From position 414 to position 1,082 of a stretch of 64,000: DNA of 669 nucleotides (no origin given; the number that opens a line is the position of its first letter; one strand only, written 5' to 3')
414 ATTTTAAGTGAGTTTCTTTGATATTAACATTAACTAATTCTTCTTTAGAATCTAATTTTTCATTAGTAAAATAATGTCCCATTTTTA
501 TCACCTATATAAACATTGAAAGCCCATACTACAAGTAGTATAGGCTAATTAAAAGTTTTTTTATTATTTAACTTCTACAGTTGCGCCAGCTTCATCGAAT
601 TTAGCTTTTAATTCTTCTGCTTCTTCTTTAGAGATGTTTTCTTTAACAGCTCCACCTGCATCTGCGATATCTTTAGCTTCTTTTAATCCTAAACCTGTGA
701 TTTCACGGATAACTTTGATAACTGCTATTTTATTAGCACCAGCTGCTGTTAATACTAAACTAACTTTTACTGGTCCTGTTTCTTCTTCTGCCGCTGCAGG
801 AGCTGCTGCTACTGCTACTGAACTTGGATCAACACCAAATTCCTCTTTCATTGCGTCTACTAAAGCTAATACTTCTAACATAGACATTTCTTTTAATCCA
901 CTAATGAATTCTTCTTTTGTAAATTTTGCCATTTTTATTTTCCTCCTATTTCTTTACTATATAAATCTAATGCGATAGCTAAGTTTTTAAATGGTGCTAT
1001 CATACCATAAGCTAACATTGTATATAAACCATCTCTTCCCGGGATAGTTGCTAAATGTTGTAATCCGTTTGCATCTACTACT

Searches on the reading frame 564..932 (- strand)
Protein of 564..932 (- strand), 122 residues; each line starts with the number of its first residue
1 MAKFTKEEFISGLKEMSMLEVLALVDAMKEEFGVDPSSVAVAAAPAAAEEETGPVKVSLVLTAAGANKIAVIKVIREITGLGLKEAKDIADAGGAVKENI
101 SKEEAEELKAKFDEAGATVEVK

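Call 79: find_encoding_contigs(protein=window:564-932:-, flank=10000, max_places=2)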
Protein window:564-932:- (122 aa): 1 contig read that carries it; 1 place shown.
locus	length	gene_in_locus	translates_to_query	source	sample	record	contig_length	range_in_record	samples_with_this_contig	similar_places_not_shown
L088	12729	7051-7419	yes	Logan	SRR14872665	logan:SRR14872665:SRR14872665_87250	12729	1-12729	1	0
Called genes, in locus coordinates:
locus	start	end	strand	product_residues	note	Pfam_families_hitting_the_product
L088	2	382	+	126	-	?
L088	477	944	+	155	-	-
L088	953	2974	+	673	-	PF00990:GGDEF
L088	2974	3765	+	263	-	PF03631:Virul_fac_BrkB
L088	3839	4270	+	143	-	-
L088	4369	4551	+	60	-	PF00584:SecE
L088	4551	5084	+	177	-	PF02357:NusG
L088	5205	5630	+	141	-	PF03946:Ribosomal_L11_N, PF00298:Ribosomal_L11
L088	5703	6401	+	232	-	PF00687:Ribosomal_L1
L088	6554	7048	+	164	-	PF00466:Ribosomal_L10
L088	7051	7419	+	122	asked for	PF16320:Ribosomal_L12_N, PF00542:Ribosomal_L12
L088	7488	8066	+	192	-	PF03848:TehB, PF05175:MTS, PF13489:Methyltransf_23 (weak), PF02353:CMAS (weak), PF06325:PrmA, PF13847:Methyltransf_31, PF13649:Methyltransf_25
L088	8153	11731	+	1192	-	PF04563:RNA_pol_Rpb2_1, PF04561:RNA_pol_Rpb2_2, PF04565:RNA_pol_Rpb2_3, PF10385:RNA_pol_Rpb2_45, PF00562:RNA_pol_Rpb2_6, PF04560:RNA_pol_Rpb2_7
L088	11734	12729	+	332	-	?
